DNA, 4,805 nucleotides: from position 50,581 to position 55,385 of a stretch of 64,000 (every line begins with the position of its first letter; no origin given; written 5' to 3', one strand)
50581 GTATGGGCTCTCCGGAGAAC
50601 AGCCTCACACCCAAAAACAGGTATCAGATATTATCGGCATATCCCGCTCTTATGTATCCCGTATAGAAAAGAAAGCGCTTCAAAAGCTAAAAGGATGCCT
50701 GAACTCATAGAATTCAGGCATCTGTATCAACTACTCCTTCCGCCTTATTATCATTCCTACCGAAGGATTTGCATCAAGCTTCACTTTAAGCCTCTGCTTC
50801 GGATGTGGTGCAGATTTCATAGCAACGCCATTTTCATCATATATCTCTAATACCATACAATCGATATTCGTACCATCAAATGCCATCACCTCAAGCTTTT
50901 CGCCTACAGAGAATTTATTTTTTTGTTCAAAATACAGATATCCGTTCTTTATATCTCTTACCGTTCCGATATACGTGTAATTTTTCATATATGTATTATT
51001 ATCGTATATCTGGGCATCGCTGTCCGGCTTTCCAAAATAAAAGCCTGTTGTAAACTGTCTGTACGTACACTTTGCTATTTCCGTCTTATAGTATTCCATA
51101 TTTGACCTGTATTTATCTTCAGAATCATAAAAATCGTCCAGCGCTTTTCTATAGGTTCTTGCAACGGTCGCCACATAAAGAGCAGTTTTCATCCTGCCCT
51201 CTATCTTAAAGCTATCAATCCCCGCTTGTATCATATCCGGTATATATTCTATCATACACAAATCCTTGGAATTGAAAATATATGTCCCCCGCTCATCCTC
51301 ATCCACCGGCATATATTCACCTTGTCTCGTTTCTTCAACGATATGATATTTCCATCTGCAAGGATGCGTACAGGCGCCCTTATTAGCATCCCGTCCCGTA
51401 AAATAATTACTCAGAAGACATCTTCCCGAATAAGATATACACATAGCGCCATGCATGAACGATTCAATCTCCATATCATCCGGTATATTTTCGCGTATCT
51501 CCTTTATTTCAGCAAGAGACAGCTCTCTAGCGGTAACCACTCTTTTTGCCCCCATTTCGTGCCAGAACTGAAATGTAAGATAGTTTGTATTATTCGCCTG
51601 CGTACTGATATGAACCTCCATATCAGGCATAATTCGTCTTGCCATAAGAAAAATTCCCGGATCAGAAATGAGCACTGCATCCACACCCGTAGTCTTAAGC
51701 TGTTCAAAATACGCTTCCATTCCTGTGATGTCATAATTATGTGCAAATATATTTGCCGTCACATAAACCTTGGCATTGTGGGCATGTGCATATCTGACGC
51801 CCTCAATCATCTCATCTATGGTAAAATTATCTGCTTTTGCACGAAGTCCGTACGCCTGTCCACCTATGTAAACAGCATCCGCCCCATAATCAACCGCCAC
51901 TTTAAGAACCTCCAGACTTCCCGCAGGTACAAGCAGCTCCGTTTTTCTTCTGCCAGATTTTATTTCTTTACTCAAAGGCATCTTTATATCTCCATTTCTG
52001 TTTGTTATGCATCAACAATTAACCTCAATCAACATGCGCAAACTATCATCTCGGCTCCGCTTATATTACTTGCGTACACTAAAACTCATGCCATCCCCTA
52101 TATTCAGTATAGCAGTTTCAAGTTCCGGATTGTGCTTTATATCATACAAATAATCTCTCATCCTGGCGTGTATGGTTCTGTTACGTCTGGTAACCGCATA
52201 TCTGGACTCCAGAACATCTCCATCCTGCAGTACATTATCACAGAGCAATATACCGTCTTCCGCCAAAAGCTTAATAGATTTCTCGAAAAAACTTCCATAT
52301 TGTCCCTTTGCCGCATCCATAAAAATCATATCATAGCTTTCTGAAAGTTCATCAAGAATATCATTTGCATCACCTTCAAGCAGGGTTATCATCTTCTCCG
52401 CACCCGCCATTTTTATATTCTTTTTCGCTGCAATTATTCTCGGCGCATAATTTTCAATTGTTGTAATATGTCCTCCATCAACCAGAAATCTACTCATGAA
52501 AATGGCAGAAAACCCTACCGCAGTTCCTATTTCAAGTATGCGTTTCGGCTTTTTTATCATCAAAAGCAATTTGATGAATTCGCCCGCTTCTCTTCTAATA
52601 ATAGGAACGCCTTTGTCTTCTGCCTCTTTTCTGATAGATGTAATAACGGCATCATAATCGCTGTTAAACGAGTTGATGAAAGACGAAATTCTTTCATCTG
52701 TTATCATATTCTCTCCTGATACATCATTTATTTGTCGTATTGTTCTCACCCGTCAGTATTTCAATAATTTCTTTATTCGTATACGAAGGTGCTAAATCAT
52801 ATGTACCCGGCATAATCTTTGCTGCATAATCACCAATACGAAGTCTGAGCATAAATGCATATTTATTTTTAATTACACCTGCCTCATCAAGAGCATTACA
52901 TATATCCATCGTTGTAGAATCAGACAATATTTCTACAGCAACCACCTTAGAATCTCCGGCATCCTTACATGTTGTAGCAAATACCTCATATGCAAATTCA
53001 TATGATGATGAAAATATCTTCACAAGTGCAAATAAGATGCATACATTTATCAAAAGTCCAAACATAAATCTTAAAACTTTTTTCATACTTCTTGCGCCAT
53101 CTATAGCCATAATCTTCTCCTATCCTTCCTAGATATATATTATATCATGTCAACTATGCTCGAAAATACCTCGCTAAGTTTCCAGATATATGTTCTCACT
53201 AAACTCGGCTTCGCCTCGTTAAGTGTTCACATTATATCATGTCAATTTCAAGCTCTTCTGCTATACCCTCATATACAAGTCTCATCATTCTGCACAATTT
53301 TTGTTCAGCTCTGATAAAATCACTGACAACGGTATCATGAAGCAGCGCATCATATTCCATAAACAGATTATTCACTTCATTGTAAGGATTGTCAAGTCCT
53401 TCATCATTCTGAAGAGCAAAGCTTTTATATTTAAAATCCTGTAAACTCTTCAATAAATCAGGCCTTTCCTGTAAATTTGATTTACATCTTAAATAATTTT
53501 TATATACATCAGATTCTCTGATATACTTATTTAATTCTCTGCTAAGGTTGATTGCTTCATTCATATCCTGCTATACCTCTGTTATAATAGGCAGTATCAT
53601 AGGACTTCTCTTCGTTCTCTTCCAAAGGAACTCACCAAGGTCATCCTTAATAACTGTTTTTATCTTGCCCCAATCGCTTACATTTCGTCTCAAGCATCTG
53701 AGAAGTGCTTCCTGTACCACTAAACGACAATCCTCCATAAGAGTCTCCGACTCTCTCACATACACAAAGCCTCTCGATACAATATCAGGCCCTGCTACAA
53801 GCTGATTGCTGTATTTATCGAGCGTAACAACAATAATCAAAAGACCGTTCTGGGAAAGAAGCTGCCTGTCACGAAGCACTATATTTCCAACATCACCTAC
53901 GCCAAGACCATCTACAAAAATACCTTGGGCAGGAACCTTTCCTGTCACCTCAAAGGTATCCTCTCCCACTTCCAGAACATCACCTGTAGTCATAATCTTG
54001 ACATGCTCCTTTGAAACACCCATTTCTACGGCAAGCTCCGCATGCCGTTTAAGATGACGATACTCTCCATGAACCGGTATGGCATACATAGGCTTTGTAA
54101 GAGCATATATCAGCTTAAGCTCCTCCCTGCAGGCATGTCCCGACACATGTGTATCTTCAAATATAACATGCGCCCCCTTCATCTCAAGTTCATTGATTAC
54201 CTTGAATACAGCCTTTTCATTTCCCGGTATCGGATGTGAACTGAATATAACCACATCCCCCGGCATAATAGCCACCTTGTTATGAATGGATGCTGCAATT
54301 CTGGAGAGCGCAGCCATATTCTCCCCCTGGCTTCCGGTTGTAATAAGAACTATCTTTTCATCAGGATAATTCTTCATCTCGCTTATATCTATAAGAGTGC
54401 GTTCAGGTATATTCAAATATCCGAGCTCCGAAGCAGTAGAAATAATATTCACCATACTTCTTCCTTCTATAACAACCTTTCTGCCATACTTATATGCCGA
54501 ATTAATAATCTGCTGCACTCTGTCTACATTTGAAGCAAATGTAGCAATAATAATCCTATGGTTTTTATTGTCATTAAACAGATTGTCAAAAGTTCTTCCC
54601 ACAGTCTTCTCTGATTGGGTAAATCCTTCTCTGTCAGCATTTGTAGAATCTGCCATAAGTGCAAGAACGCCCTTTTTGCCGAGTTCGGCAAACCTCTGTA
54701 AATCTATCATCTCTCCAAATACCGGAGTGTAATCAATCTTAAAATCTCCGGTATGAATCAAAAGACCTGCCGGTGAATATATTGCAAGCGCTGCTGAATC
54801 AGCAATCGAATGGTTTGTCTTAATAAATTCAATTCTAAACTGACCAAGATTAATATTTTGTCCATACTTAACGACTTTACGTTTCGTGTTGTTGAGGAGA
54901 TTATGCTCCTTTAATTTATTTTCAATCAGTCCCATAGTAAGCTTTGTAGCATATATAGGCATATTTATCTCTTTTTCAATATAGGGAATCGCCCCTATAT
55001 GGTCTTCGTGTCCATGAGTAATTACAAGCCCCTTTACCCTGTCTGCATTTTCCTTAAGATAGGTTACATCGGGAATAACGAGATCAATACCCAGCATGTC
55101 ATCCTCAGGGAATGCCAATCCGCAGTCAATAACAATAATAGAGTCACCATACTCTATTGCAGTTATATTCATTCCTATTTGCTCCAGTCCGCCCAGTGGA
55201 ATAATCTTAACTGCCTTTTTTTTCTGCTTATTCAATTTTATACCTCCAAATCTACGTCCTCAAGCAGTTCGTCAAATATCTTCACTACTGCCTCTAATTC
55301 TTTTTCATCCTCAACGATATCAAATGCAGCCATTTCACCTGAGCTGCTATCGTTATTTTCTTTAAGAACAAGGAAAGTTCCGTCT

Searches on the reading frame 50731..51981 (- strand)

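Call 73: search_protein_families(library=pfam, proteins=[window:50731-51981:-], max_evalue=0.00001)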
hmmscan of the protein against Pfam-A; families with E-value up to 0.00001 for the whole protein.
window:50731-51981:- (416 aa): 2 families
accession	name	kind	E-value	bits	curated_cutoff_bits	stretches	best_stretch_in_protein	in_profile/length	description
PF01136.24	Peptidase_U32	-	9.2e-100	333.2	22.4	1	87-320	3-232/233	Peptidase family U32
PF16325.11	Peptidase_U32_C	-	9.3e-24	83.8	28.2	1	333-413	1-83/83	Peptidase family U32 C-terminal domain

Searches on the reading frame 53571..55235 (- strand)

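Call 73: search_protein_families(library=pfam, proteins=[window:53571-55235:-], max_evalue=0.00001)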
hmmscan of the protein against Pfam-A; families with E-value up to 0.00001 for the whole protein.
window:53571-55235:- (554 aa): 5 families
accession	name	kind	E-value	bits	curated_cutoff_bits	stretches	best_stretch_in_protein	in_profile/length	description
PF22505.1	RNase_J_b_CASP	-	1.3e-53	180.5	27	1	226-350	2-126/126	Ribonuclease J, beta-CASP domain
PF17770.6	RNase_J_C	-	9.1e-35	120.2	23.8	1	453-554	1-102/102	Ribonuclease J C-terminal domain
PF00753.33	Lactamase_B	-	2.9e-12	47.4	22.7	1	23-111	7-88/196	Metallo-beta-lactamase superfamily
PF07521.17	RMMBL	-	8.7e-12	45.3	21.6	1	363-410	13-58/63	Zn-dependent metallo-hydrolase RNA specificity domain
PF12706.13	Lactamase_B_2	-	3e-09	37.2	27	1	34-171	3-141/200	Beta-lactamase superfamily domain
